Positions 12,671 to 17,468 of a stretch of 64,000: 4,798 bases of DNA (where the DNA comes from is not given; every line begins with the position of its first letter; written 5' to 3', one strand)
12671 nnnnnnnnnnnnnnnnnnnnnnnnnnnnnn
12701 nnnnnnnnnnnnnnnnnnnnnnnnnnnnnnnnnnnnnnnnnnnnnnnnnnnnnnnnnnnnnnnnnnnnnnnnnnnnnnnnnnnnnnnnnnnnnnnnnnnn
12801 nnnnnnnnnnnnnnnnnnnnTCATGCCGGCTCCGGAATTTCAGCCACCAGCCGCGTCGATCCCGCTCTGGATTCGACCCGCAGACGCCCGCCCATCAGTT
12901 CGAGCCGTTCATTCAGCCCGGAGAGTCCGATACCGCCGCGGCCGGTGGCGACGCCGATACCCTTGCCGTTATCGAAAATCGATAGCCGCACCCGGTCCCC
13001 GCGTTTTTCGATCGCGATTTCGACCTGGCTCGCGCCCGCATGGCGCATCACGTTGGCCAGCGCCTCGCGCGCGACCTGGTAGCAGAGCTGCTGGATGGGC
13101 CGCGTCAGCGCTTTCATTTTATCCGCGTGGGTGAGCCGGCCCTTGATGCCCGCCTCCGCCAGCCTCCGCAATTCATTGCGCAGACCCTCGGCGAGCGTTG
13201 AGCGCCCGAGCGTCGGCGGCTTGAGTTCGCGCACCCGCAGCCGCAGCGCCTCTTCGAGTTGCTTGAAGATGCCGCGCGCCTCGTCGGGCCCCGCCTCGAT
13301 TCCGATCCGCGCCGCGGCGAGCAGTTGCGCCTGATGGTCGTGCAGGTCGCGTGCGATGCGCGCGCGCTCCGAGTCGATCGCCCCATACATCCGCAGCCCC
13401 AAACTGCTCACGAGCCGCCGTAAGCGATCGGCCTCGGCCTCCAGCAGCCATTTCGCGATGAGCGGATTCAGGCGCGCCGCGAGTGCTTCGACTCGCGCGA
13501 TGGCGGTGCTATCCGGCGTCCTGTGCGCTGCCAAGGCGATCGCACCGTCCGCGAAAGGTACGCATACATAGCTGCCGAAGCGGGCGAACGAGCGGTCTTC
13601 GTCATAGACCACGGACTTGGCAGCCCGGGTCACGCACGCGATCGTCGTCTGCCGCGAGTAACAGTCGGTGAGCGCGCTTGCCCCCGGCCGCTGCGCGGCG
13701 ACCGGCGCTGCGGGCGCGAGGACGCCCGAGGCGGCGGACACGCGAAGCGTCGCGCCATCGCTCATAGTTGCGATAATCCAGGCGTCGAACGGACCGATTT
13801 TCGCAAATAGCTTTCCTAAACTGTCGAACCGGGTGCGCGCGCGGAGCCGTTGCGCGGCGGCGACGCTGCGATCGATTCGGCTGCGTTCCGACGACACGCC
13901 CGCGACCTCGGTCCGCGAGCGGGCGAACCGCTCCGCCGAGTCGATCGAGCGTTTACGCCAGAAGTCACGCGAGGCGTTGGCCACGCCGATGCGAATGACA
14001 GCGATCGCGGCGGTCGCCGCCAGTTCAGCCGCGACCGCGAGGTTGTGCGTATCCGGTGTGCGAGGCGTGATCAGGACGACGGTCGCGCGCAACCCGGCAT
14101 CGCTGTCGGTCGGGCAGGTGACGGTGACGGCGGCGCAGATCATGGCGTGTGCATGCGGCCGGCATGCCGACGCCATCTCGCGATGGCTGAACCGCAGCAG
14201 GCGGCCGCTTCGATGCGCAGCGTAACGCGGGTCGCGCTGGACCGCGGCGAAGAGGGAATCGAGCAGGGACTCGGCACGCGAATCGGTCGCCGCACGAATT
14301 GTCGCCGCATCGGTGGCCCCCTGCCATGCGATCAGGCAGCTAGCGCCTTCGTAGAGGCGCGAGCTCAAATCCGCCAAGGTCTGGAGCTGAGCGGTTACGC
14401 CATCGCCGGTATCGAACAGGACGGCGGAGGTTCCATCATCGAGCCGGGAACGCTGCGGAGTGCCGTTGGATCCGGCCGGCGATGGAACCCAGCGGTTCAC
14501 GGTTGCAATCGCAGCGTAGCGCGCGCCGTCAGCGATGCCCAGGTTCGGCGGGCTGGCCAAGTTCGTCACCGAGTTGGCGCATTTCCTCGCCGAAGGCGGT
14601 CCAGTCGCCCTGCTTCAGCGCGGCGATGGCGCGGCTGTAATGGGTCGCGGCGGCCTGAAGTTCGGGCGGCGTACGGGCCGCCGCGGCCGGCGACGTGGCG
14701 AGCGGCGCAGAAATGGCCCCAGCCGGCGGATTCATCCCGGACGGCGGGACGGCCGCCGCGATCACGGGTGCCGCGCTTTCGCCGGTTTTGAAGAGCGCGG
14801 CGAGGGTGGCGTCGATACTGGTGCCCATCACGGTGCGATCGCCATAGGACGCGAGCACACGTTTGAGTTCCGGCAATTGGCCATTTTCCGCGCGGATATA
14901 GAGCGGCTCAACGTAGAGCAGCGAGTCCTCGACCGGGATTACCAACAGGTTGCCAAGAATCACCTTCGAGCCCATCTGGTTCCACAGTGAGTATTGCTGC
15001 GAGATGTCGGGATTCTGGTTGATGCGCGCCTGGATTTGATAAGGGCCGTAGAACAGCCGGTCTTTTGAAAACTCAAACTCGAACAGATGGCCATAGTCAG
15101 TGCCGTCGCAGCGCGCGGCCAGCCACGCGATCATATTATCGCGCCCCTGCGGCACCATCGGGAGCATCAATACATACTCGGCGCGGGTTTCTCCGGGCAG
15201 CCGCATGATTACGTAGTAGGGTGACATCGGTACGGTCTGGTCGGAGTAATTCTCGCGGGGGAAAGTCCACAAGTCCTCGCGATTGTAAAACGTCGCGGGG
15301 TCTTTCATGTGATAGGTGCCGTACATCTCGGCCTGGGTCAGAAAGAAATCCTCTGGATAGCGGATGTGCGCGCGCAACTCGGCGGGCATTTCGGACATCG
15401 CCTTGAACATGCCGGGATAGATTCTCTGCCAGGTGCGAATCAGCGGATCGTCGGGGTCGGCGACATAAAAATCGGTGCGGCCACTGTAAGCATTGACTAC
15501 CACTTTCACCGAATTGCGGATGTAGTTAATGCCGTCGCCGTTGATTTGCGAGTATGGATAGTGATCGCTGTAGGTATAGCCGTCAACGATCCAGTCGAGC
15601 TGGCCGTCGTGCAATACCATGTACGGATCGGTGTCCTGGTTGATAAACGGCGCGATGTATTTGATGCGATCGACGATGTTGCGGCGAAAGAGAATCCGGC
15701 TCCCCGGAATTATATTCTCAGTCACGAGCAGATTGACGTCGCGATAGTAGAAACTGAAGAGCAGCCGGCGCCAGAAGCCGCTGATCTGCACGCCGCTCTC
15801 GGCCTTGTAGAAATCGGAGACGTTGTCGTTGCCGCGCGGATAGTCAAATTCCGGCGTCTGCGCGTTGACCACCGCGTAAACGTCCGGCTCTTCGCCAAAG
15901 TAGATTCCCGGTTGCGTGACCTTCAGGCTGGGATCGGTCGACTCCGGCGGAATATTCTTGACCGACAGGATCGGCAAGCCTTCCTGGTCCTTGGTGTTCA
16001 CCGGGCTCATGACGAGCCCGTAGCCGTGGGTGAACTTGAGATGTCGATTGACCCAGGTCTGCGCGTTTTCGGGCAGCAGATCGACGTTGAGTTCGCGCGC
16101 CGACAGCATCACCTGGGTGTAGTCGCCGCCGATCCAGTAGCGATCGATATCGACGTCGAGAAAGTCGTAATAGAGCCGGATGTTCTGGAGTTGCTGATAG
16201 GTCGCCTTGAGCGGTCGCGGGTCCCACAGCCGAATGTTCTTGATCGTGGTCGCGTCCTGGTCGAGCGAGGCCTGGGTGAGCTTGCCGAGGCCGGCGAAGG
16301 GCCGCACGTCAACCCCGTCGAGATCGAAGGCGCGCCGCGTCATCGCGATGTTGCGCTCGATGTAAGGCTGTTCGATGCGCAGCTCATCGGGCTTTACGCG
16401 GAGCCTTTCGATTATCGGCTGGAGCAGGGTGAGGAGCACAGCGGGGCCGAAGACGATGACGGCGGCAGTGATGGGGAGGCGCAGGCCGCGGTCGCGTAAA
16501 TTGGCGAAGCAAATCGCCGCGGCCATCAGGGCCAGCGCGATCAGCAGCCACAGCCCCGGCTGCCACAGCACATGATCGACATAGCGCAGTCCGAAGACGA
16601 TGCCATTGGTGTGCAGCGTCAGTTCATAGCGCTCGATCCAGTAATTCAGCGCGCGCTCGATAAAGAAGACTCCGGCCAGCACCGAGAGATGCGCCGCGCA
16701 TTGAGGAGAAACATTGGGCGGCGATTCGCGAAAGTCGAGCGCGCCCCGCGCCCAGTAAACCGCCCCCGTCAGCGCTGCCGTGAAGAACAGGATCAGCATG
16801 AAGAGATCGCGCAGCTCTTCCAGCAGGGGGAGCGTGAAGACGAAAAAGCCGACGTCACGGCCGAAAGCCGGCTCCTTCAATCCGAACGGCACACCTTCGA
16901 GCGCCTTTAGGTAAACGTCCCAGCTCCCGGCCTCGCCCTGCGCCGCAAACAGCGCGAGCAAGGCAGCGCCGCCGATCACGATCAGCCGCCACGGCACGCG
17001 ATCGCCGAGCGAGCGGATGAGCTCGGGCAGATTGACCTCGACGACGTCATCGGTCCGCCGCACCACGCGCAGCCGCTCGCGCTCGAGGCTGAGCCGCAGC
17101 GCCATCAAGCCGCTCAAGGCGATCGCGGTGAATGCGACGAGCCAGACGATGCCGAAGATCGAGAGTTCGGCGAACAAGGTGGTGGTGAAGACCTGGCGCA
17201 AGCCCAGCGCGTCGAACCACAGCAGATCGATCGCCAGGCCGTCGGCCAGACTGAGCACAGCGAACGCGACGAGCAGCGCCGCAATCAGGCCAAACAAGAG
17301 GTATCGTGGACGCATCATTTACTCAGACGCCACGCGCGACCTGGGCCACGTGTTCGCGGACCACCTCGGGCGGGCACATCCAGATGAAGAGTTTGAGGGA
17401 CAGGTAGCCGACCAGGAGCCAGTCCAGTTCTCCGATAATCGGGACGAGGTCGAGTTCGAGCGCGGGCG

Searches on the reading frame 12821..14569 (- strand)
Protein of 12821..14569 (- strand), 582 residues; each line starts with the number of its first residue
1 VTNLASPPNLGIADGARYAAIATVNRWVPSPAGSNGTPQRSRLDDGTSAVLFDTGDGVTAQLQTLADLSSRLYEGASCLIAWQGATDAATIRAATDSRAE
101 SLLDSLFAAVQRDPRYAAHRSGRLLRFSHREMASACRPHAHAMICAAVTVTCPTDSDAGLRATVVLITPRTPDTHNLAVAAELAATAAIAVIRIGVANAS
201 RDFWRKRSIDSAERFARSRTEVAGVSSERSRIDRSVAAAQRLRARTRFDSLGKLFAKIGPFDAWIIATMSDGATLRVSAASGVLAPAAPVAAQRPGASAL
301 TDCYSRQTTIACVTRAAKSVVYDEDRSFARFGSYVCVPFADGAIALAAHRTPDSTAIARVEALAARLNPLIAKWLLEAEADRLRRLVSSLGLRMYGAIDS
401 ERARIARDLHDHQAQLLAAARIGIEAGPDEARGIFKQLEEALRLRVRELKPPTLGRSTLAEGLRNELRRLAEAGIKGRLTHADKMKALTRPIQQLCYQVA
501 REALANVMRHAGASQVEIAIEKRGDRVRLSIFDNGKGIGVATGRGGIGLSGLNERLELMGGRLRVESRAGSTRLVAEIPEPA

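Call 63: search_protein_families(library=pfam, proteins=[window:12821-14569:-], max_evalue=0.0001)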
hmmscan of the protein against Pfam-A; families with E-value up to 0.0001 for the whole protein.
window:12821-14569:- (582 aa): 2 families
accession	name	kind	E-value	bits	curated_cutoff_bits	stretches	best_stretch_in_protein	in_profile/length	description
PF02518.31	HATPase_c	-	2.8e-12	47.5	26.4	1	495-580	5-109/111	Histidine kinase-, DNA gyrase B-, and HSP90-like ATPase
PF07730.19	HisKA_3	-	2.9e-06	28.1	24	1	401-440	1-47/68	Histidine kinase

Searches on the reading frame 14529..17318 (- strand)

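Call 64: search_protein_families(library=pfam, proteins=[window:14529-17318:-], max_evalue=0.0001)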
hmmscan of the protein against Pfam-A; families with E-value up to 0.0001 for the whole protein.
window:14529-17318:- (929 aa): 1 family
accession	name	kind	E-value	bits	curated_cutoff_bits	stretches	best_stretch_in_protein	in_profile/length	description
PF03699.18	UPF0182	-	3.9e-278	925.2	27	1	10-779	3-770/770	Uncharacterised protein family (UPF0182)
